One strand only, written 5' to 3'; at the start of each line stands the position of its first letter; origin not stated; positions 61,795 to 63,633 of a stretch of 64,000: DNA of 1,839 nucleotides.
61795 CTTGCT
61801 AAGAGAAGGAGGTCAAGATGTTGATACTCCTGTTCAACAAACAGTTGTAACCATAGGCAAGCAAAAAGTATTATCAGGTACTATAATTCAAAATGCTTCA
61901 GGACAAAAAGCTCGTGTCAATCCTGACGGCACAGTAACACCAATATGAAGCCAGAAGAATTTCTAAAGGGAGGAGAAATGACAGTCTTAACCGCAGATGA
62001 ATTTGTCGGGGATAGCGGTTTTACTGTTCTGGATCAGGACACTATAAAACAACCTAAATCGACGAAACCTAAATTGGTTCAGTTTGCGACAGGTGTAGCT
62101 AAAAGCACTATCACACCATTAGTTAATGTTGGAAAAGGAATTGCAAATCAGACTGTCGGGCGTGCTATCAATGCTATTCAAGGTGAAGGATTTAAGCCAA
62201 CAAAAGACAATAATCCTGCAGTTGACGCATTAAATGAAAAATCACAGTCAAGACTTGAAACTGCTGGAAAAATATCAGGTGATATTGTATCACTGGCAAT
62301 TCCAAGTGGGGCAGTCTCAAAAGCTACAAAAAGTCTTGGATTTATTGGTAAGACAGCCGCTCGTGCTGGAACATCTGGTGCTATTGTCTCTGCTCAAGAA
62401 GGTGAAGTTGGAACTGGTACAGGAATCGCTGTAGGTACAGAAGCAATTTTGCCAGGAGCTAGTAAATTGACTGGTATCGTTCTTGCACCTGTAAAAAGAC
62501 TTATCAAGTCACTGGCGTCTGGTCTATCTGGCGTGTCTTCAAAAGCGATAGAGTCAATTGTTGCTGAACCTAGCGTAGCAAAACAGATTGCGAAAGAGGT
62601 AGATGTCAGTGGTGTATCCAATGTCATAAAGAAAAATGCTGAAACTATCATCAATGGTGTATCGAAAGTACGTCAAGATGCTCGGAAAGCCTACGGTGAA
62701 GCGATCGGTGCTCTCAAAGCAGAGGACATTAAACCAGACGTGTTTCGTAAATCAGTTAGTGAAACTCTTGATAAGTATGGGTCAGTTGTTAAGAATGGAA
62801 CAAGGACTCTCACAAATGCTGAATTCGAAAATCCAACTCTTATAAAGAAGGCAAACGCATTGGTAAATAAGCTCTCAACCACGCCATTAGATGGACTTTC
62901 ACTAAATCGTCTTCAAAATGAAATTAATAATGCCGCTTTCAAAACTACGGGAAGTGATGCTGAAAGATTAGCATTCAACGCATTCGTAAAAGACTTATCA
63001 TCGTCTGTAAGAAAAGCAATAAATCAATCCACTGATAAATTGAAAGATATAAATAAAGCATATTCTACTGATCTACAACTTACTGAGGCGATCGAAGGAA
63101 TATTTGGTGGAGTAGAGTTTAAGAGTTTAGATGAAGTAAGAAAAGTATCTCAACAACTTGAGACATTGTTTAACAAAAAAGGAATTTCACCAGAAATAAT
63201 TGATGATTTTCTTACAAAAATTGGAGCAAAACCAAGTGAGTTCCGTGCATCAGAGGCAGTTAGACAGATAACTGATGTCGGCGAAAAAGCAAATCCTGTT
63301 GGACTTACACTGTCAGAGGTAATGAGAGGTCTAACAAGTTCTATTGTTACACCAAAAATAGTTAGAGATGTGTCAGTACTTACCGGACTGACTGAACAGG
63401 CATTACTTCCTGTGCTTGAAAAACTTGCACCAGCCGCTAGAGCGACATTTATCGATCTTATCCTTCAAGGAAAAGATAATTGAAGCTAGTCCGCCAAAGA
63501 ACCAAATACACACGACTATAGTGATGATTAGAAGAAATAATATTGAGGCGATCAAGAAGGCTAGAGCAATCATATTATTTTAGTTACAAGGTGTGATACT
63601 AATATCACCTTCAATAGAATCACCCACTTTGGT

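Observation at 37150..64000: ~27-kb lambdoid-style phage region adjacent to core genes, with no integrase or tRNA att site in the window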

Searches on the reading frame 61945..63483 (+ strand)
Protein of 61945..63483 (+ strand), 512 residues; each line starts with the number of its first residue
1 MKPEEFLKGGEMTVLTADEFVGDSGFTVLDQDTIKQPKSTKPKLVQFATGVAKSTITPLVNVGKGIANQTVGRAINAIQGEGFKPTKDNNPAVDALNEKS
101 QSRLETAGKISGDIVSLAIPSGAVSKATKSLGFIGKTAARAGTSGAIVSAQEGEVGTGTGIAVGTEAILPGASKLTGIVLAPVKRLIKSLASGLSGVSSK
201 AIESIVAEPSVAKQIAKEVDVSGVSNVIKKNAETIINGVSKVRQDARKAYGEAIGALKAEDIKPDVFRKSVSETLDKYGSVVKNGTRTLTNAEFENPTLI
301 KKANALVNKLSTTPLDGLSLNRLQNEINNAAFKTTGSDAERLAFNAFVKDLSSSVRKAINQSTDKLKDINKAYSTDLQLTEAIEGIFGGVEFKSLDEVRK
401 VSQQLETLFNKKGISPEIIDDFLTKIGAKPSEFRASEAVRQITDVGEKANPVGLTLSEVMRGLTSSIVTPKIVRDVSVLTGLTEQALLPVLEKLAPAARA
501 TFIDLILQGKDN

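Call 7: search_protein_families(library=pfam, proteins=[window:61945-63483:+], max_evalue=0.01)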
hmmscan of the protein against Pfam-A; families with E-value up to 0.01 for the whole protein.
window:61945-63483:+ (512 aa): 1 family
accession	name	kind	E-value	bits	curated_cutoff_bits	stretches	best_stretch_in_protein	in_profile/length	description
PF22485.1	DUF6987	-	0.0012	19.1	26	0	321-373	84-135/200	Domain of unknown function (DUF6987)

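Call 10: search_protein_families(library=phrogs, proteins=[window:61945-63483:+], max_evalue=0.001)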
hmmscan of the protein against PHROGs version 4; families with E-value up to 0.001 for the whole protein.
window:61945-63483:+ (512 aa): 0 families

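Call 13: find_encoding_contigs(protein=window:61945-63483:+, flank=10000, max_places=6)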
Protein window:61945-63483:+ (512 aa): no gene with exactly this product is on record in the collection.

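Call 21: find_related_loci(query=window:61945-63483:+, collection=genome_contigs, flank=10000)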
Query window:61945-63483:+ (512 aa) in genome_contigs; peptide patterns used: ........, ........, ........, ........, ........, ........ (x = any residue, [..] = any of these).
247 stretches matched a pattern, but none encodes a relative of the query by tblastn (E <= 1e-3).

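Call 23: find_related_loci(query=window:61945-63483:+, collection=viral_contigs, flank=10000)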
Query window:61945-63483:+ (512 aa) in viral_contigs; peptide patterns used: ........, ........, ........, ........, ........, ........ (x = any residue, [..] = any of these).
29 stretches matched a pattern, but none encodes a relative of the query by tblastn (E <= 1e-3).

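Call 25: find_related_loci(query=window:61945-63483:+, collection=metagenome_contigs, flank=10000)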
Query window:61945-63483:+ (512 aa) in metagenome_contigs; peptide patterns used: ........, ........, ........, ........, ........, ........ (x = any residue, [..] = any of these).
409 stretches matched a pattern; 1 encode a relative of the query (tblastn E <= 1e-3); 1 distinct loci.
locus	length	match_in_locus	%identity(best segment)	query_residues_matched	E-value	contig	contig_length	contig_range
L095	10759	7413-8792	39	53-508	1e-92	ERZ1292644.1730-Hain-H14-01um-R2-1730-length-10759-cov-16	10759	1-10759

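Call 29: list_cluster_members(proteins=[window:61945-63483:+, window:61978-63483:+, window:60446-61948:+, window:58624-60435:+, window:58522-60435:+, window:63580-63972:-, window:57541-58335:+, window:50423-52264:+, window:54470-55252:+, window:35124-36458:+])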
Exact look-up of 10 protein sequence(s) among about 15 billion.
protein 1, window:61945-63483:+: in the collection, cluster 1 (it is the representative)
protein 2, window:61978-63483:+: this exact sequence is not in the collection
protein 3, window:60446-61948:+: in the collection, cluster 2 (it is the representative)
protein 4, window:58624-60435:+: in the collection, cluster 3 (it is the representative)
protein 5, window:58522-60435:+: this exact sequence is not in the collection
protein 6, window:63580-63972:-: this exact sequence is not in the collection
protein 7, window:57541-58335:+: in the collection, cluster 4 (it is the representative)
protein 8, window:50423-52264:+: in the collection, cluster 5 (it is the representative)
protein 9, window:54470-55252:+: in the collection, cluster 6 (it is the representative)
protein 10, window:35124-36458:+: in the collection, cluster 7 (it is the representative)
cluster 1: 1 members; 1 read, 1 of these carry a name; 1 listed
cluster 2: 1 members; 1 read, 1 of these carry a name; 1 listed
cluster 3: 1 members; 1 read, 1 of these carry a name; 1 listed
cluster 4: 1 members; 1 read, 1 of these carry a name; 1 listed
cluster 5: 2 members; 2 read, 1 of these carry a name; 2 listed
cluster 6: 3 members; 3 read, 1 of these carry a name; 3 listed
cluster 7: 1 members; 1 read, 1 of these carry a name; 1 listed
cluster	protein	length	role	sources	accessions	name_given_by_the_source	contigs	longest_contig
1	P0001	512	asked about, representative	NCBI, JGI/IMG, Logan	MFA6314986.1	MAG: hypothetical protein WC648_01270 [Candidatus Paceibacterota bacterium] | hypothetical protein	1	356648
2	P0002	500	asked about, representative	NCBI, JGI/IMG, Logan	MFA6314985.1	MAG: hypothetical protein WC648_01265 [Candidatus Paceibacterota bacterium] | hypothetical protein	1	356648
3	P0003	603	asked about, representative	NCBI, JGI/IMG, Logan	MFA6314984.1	MAG: hypothetical protein WC648_01260 [Candidatus Paceibacterota bacterium] | hypothetical protein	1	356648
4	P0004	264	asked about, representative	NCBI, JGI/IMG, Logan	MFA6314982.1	MAG: hypothetical protein WC648_01250 [Candidatus Paceibacterota bacterium] | hypothetical protein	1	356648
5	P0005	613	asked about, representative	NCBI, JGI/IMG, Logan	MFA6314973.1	MAG: hypothetical protein WC648_01205 [Candidatus Paceibacterota bacterium] | hypothetical protein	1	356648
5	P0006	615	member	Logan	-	-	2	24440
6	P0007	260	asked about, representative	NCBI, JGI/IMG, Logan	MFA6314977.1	MAG: hypothetical protein WC648_01225 [Candidatus Paceibacterota bacterium] | hypothetical protein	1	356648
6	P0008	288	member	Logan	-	-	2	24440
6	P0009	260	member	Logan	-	-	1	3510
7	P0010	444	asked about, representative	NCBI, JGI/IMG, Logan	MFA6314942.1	MAG: peptidoglycan DD-metalloendopeptidase family protein [Candidatus Paceibacterota ... | murein DD-endopeptidase MepM/ murein hydrolase activator NlpD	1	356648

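Call 36: find_encoding_contigs(protein=P0008, flank=10000, max_places=6)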
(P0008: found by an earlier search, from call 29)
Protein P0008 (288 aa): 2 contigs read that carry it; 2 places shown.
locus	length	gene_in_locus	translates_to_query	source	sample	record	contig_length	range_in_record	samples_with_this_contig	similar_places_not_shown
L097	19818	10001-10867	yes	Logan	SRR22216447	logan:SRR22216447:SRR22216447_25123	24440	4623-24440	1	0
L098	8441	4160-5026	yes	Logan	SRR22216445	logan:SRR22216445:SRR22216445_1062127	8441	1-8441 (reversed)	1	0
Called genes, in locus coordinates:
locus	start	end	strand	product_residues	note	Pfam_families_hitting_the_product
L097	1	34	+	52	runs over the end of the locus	-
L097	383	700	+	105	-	-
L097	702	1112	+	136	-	-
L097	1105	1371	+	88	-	-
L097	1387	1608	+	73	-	-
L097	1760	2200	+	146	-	-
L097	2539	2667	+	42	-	-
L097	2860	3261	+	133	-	-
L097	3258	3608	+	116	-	-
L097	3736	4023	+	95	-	-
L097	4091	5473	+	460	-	PF03237:Terminase_6N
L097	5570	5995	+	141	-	-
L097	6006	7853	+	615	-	-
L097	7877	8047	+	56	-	-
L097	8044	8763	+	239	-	PF00535:Glycos_transf_2, PF10111:Glyco_tranf_2_2 (faint), PF13641:Glyco_tranf_2_3 (faint), PF13632:Glyco_trans_2_3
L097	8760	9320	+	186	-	-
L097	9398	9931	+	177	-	-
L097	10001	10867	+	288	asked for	PF25209:Phage_capsid_4 (weak)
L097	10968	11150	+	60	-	-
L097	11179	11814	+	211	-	-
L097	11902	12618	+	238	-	PF24175:SU10_adaptor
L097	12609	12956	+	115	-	-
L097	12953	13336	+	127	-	-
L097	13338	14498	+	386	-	-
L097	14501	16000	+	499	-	-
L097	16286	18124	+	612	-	-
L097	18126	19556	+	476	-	-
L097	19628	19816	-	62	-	?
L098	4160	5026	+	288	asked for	PF25209:Phage_capsid_4 (weak)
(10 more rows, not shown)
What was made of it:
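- A close relative (L097) also flips strand after its last large tail gene (call 36).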

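Call 64: find_homologous_proteins(query=window:61945-63483:+, max_evalue=0.00001)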
Query window:61945-63483:+ (512 aa): 51 proteins with E <= 0.00001 among 8000 candidates.
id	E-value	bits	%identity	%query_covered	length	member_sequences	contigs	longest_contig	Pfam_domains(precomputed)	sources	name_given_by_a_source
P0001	0.0e+0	1058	100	100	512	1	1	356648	-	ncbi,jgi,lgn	ncbi:MAG: hypothetical protein WC648_01270 [Candidatus Paceibacterota bacterium]|jgi:hypothetical pr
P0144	1.3e-161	557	67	79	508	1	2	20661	-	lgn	-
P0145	4.0e-154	533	56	94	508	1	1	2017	-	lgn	-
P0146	3.5e-153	530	59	89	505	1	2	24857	-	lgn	-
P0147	7.9e-151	522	56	91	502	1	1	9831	-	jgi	jgi:hypothetical protein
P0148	1.3e-141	491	60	79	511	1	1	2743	-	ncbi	-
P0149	5.9e-141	489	56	90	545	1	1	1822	-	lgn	-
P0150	2.0e-139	484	53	91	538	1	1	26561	-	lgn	-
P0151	1.7e-138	481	52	96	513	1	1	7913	-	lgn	-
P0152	1.0e-129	452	57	78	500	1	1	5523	-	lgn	-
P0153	9.5e-126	439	50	91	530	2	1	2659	-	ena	-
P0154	2.4e-115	405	50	81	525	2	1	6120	-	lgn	-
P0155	2.8e-115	405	46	91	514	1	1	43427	-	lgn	-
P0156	2.0e-114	402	44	92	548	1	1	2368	-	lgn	-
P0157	2.3e-112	395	46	93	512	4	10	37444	-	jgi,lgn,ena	-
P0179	2.5e-100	355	46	79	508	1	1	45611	-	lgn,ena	-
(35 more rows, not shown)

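Call 65: find_encoding_contigs(protein=P0144, flank=10000, max_places=4)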
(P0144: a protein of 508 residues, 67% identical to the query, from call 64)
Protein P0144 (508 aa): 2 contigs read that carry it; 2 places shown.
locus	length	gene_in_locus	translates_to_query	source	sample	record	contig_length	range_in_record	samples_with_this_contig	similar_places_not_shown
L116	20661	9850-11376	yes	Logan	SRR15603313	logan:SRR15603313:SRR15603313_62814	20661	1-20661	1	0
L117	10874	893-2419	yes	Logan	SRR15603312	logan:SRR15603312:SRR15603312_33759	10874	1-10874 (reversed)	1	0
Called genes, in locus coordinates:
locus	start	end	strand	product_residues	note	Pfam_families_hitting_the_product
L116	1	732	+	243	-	?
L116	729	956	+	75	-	-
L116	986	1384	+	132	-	-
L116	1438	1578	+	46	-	-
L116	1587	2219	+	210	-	-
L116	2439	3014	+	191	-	-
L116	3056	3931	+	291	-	-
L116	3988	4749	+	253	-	-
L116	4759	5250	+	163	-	PF23140:Gp80 (weak)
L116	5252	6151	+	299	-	PF13385:Laminin_G_3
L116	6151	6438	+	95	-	-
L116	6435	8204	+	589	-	-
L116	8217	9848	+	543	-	-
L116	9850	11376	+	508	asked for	-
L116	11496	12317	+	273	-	-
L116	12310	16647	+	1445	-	-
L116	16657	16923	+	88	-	-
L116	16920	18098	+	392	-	PF13313:DUF4082 (weak), PF13385:Laminin_G_3 (weak)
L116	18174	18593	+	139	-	-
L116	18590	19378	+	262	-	-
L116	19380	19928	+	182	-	PF01510:Amidase_2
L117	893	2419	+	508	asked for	-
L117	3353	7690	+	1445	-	-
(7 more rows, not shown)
